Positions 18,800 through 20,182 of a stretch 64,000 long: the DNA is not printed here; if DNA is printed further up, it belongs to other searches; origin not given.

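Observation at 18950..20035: Sortase-fold protein with no cysteine and no catalytic histidine, placed next to an LPXTG substrate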

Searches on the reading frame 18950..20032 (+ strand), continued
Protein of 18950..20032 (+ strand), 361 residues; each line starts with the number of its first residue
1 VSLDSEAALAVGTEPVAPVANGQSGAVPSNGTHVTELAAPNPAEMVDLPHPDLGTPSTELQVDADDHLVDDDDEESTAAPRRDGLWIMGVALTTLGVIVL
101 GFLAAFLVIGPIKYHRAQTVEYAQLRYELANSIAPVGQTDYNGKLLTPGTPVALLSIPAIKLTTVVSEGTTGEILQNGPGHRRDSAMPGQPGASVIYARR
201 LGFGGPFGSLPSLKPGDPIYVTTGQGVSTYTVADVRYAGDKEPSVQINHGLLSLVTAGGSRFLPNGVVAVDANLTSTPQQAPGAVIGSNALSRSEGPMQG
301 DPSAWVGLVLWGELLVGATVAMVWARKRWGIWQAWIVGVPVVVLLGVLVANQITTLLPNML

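Call 22: find_related_loci(query=A1, collection=genome_contigs, flank=10000)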
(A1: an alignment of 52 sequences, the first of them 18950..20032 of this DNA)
Query A1 (361 aa) in genome_contigs; peptide patterns used: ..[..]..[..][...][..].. (x = any residue, [..] = any of these).
600 stretches matched a pattern (row limit reached: there are more); 582 encode a relative of the query (tblastn E <= 1e-3); the best 80 are kept; 80 distinct loci.
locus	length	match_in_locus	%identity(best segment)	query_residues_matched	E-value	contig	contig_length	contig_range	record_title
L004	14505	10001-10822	50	87-361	2e-79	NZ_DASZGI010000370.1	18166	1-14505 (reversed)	MAG: Actinocrinis sp. isolate SMAG_U6544 k141_6155214, whole genome shotgun sequence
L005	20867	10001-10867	46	78-361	2e-78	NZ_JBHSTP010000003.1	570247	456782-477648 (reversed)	Luethyella okanaganae strain CCUG 43304 GCM70027009_16, whole genome shotgun sequence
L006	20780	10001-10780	50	102-360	2e-76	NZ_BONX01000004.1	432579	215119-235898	Plantactinospora mayteni strain NBRC 109088 sequence004, whole genome shotgun sequence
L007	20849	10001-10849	47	80-361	9e-76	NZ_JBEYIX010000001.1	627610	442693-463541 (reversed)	Micromonospora sp. NPDC006766 NPDC006766_86_F4.ctg-0001, whole genome shotgun sequence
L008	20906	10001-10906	48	62-353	1e-75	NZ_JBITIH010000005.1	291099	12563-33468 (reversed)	Micromonospora sp. NPDC050417 NPDC050417_58_G12.ctg-0005, whole genome shotgun sequence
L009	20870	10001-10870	46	82-361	2e-74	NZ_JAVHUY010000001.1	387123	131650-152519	Phytohabitans maris strain ZYX-F-186 Scaffold1, whole genome shotgun sequence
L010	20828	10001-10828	50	87-361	7e-75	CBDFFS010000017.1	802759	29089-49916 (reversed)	MAG: Actinoplanes sp. isolate f29e11ee-109f-495e-9674-86847267c4ca genome assembly, contig: contig_15, whole genome shot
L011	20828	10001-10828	47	84-361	2e-74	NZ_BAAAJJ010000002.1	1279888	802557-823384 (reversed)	Streptomyces beijiangensis strain JCM 11882 sequence02, whole genome shotgun sequence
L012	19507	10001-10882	45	86-361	1e-73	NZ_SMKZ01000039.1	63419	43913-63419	Jiangella asiatica strain 5K138 NODE_39_length_63419_cov_31.9569, whole genome shotgun sequence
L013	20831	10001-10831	50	87-360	1e-73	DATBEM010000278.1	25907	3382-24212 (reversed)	MAG TPA_asm: Trebonia sp. isolate SMAG_U5837 k141_4669267, whole genome shotgun sequence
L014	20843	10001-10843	48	85-361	9e-74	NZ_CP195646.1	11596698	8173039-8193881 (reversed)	Actinoplanes sp. HUAS TT8 chromosome, complete genome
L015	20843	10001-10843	46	82-361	3e-73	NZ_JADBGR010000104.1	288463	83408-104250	Myceligenerans pegani strain TRM65318 395, whole genome shotgun sequence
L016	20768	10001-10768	50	106-360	8e-73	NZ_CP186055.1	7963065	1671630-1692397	Plantactinospora sp. WMMC1484 chromosome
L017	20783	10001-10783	49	102-361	2e-72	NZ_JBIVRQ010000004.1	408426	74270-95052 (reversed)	Micromonospora sp. NPDC092111 NPDC092111_190_B10.ctg-0004, whole genome shotgun sequence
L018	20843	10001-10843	46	82-361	4e-72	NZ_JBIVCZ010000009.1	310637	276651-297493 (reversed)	Promicromonospora sp. NPDC090134 NPDC090134_163_F4.ctg-0009, whole genome shotgun sequence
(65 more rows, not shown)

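Call 28: predict_structure(alignment_id=A1)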
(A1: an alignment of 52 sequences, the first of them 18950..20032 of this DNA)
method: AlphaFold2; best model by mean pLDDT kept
length: 361 residues; sequences in the alignment: 52
mean_pLDDT: 84.5   pTM: 0.74
mean pLDDT of the five models: 84.5, 83.1, 82.7, 82.1, 81.2
residues with pLDDT >= 90: 246; 70-90: 32; 50-70: 47; < 50: 36
segments of 3 or more residues with pLDDT < 50: 1-14, 21-26, 58-63, 69-73
pLDDT, mean of each block of 10 residues (from residue 1): 43 50 49 51 56 53 50 52 84 92 91 95 98 96 96 98 98 95 97 96 85 98 98 96 88 95 91 97 93 94 94 96 95 96 94 89 78
secondary structure, 60 per line:
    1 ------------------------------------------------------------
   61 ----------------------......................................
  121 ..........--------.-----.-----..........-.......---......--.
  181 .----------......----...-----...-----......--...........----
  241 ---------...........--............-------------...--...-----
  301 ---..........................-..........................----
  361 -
elements in order: H83-130 E151-157 E162-168 H172-177 E192-197 E218-223 E226-236 E250-260 E263-274 H304-329 H331-356

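Call 32: fold_search(model_id=the predicted structure, library=pdb)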
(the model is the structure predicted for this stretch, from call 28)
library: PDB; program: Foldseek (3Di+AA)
matches with E <= 10: 250; with E <= 0.001: 134
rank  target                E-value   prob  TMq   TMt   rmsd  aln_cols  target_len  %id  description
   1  4d70_A                2.0e-10  1.00  0.37  0.81   3.1       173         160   20  Structural, biophysical and biochemical analyses of a Clostridium perfringens Sortase D5 transpeptidase (released 2015-07-15)
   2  5uus_A                2.8e-10  1.00  0.33  0.55   8.1       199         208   23  SrtF sortase from Corynebacterium diphtheriae (released 2017-03-22)
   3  5k9a                  5.3e-10  1.00  0.34  0.56  12.1       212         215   18  Sortase A from Corynebacterium diphtheriae (released 2016-06-15)
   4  6ixz_A                6.7e-10  1.00  0.33  0.61  12.6       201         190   18  X-ray structure of sortase C from Clostridium perfringens SM101 (released 2019-08-14)
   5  6ixz_B                1.0e-09  1.00  0.33  0.66   8.7       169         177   20  X-ray structure of sortase C from Clostridium perfringens SM101 (released 2019-08-14)
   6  7d6t_B                1.3e-09  1.00  0.33  0.63  12.7       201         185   18  X-ray structure of Clostridium perfringens sortase C with the C-terminal cell wall sorting motif. (released 2021-06-02)
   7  6bwe_B                1.5e-09  1.00  0.34  0.63   7.2       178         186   21  Sortase A from Corynebacterium diphtheriae, lid mutant (released 2017-12-27)
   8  2xwg_C                2.1e-09  1.00  0.33  0.65   7.4       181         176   22  Crystal structure of sortase C-1 from Actinomyces oris (formerly Actinomyces naeslundii) (released 2011-02-23)
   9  5uus_B                2.1e-09  1.00  0.33  0.56   9.6       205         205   23  SrtF sortase from Corynebacterium diphtheriae (released 2017-03-22)
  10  3rbk_B                2.1e-09  1.00  0.32  0.60   9.9       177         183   19  The Type II Crystal Structure of Streptococcus agalactiae Sortase C1 (released 2011-09-07)
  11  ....                  2.4e-09  1.00  0.31  0.58   3.3       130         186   28  The crystal structure of SrtC2 sortase from Actinomyces oris (released 2024-04-17)
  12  9m2n_A                2.8e-09  1.00  0.31  0.65   3.0       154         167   22  Crystal Structure of the double mutant (Y128A and C222A) of Sortase E mutant from Thermobifida fusca (released 2026-03-04)
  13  3tbe_F                2.8e-09  1.00  0.34  0.62  10.2       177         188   20  The crystal structure of the complex of Streptococcus agalactiae sortase C1 and MTSET (released 2011-10-26)
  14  3rbj_B                3.0e-09  1.00  0.32  0.58   9.7       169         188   22  Crystal Structure of the lid-mutant of Streptococcus agalactiae Sortase C1 (released 2011-09-07)
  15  9m5j_A                3.2e-09  1.00  0.31  0.64   3.7       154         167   23  Crystal Structure of the double mutant (P94A and Y128A) of Sortase E from Thermobifida fusca (released 2026-03-11)
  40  5go5                  1.0e-08  1.00  0.31  0.71   3.2       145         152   28  Structure of sortase E from Streptomyces avermitilis (released 2017-03-15)
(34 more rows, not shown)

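Call 33: search_solved_structures(query=A1, max_evalue=0.001, show_alignments=5)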
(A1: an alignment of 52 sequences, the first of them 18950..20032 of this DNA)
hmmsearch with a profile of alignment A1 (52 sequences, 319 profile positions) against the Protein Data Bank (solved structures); distinct sequences matched with E-value up to 0.001: 21.
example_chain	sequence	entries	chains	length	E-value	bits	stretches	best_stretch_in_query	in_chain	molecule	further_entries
4d70_A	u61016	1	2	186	1.4e-16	63.9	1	102-192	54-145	SORTASE FAMILY PROTEIN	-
5go6_A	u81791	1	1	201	1.8e-16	63.5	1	102-190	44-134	Putative secreted protein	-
5go5_A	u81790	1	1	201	2.1e-16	63.3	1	102-190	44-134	sortase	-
5uus_A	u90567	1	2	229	3.4e-15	59.3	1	104-197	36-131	Possible sortase-like protein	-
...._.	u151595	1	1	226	3.3e-10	42.9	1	109-216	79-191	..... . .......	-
5utt_A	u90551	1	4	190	2.8e-09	39.9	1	104-191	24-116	Sortase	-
5cuw_A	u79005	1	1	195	1.8e-08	37.2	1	103-191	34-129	SrtE1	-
2xwg_A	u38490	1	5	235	3.3e-08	36.4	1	109-214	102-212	SORTASE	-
8guu_A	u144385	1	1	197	3.1e-07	33.2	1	102-216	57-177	Sortase-like protein, putative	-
4d7w_A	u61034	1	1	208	6.8e-07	32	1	109-214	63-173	SORTASE FAMILY PROTEIN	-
4g1h_A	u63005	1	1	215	7.4e-07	31.9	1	102-214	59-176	Sortase family protein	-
8gr6_A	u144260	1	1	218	1.1e-06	31.3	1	102-190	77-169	Sortase-like protein, putative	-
6bwe_A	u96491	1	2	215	1.3e-06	31.1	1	109-218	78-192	Putative fimbrial associated sortase-like protein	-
5k9a_A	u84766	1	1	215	1.3e-06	31.1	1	109-218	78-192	Putative fimbrial associated sortase-like protein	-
2w1j_A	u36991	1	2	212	1.8e-06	30.7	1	108-192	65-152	PUTATIVE SORTASE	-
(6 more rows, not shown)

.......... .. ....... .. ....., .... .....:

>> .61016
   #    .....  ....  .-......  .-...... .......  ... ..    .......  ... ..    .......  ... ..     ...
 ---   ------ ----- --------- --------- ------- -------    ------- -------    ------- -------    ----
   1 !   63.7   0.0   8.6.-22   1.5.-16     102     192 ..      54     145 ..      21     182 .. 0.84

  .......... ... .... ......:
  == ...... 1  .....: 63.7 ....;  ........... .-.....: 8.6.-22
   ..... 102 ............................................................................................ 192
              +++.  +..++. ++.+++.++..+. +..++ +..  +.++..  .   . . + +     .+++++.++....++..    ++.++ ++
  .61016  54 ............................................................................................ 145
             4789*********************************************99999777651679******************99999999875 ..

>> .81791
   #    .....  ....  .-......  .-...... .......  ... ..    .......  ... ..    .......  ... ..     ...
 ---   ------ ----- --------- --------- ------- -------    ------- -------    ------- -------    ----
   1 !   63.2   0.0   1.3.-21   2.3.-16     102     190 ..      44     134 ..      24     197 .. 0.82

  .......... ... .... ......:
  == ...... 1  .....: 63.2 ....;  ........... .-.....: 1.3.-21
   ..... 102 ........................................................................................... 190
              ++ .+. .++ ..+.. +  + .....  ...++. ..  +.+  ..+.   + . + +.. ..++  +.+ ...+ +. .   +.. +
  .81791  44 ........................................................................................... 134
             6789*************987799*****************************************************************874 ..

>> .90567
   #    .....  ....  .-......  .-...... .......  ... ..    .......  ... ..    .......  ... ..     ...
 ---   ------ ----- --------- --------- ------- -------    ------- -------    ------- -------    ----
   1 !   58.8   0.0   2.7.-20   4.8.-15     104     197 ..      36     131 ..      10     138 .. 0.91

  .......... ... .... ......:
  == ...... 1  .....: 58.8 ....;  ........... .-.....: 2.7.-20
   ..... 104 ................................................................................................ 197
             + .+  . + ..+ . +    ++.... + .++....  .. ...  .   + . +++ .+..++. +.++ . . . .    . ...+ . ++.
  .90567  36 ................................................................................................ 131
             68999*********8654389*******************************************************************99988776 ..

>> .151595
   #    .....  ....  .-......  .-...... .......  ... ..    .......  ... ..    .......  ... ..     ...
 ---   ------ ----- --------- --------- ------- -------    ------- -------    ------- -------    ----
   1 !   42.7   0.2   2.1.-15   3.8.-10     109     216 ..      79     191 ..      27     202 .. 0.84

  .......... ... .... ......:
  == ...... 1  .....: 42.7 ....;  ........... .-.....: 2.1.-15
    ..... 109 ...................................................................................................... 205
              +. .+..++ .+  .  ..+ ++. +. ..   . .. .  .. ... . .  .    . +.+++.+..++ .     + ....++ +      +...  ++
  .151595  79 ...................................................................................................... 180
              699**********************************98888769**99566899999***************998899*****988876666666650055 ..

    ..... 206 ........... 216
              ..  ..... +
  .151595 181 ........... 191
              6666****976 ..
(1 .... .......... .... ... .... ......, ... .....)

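Call 38: find_encoding_contigs(protein=window:18950-20032:+, flank=3000, max_places=3)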
Protein seq(361 aa) (361 aa): no gene with exactly this product is on record in the collection.

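Call 39: find_encoding_contigs(protein=P0001, flank=5000, max_places=2)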
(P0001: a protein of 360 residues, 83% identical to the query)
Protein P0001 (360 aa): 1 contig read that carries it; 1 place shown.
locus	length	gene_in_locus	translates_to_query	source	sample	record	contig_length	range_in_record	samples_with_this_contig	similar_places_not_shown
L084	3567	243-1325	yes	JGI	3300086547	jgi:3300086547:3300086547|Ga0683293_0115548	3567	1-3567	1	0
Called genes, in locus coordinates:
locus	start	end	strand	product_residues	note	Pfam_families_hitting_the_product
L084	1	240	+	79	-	?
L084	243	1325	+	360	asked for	PF04203:Sortase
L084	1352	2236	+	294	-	PF00005:ABC_tran, PF02463:SMC_N (faint), PF13304:AAA_21 (faint)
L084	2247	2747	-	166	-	PF00578:AhpC-TSA, PF08534:Redoxin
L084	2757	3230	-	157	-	PF08534:Redoxin, PF00578:AhpC-TSA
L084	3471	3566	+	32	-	?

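Call 61: search_protein_families(library=ncbifam, proteins=[L084:1352-2233:+], max_evalue=0.001)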
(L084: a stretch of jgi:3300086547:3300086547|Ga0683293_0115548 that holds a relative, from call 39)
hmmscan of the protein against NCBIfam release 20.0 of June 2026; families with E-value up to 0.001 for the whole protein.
L084:1352-2233:+ (294 aa): 188 families (the best 25 are shown)
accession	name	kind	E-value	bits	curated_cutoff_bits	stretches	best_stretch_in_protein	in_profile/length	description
TIGR00972.1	3a0107s01c2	equivalog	2e-102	341.8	343.2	1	41-294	2-248/248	phosphate ABC transporter ATP-binding protein PstB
NF010860.0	PRK14267.1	equivalog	3.8e-81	272.5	412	1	41-294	5-253/253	phosphate ABC transporter ATP-binding protein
NF010851.0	PRK14258.1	subfamily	4.9e-75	252.3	425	1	41-293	8-260/261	phosphate ABC transporter ATP-binding protein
NF010864.0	PRK14271.1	equivalog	3.4e-72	242.8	561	1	43-292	24-265/276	phosphate ABC transporter ATP-binding protein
NF010840.0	PRK14246.1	equivalog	1.4e-64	218.3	425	1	49-293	19-256/257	phosphate ABC transporter ATP-binding protein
NF007027.0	PRK09493.1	equivalog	1.7e-49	168.4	379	1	41-289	2-236/240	glutamine ABC transporter ATP-binding protein GlnQ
NF008428.0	PRK11264.1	equivalog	7.2e-49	166.2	406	1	41-290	4-245/250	L-cystine ABC transporter ATP-binding protein TcyN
TIGR03005.1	ectoine_ehuA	equivalog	5.1e-45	153.7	345.4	1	42-289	2-247/252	ectoine/hydroxyectoine ABC transporter ATP-binding protein EhuA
TIGR03265.1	PhnT2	equivalog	5.6e-44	150.8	457.7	1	42-289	6-235/353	putative 2-aminoethylphosphonate ABC transporter ATP-binding protein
TIGR01186.1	proV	subfamily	1.1e-43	149.8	326.6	1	51-259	4-205/363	betaine/proline/choline family ABC transporter ATP-binding protein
NF008338.0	PRK11124.1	equivalog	8.4e-42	143.3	369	1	41-289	3-240/242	arginine ABC transporter ATP-binding protein ArtP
TIGR00968.1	3a0106s01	subfamily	6.2e-41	140.5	342.75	1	43-281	3-223/237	sulfate ABC transporter ATP-binding protein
TIGR02315.1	ABC_phnC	equivalog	1.3e-40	139.3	266.1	1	45-253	6-215/243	phosphonate ABC transporter ATP-binding protein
TIGR02314.1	ABC_MetN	equivalog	8.7e-40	136.8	499.7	1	54-289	19-241/343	methionine ABC transporter ATP-binding protein MetN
NF006987.0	PRK09452.1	equivalog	9.3e-40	136.5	482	1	41-289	18-248/378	spermidine/putrescine ABC transporter ATP-binding protein PotA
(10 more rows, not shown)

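Call 69: search_protein_representatives(alignment_id=A1)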
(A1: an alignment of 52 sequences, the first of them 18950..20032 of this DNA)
Query: 52 sequences, 319 profile positions. Proteins with E-value up to 0.001 (for the whole library): 10604; up to 1e-10: 4261; up to 1e-30: 713. The best 150 are listed.
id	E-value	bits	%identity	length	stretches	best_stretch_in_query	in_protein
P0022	9.0e-133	458.8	-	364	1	19-319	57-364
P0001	1.2e-120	419.0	-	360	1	20-319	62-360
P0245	1.5e-118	412.1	-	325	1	23-319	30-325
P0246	3.0e-118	411.1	-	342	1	12-319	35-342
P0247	1.6e-116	405.4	-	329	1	25-319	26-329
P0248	9.6e-116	402.9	-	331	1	13-319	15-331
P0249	1.0e-115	402.7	-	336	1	24-319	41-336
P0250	1.2e-115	402.5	-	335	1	19-319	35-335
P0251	1.8e-111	388.9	-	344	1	20-319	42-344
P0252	3.3e-111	388.0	-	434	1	29-319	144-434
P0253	1.7e-110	385.6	-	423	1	36-319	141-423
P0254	1.9e-110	385.5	-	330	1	21-319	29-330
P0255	5.3e-110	384.0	-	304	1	30-319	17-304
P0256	8.5e-110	383.3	-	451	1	34-319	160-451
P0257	4.1e-109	381.1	-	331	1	17-318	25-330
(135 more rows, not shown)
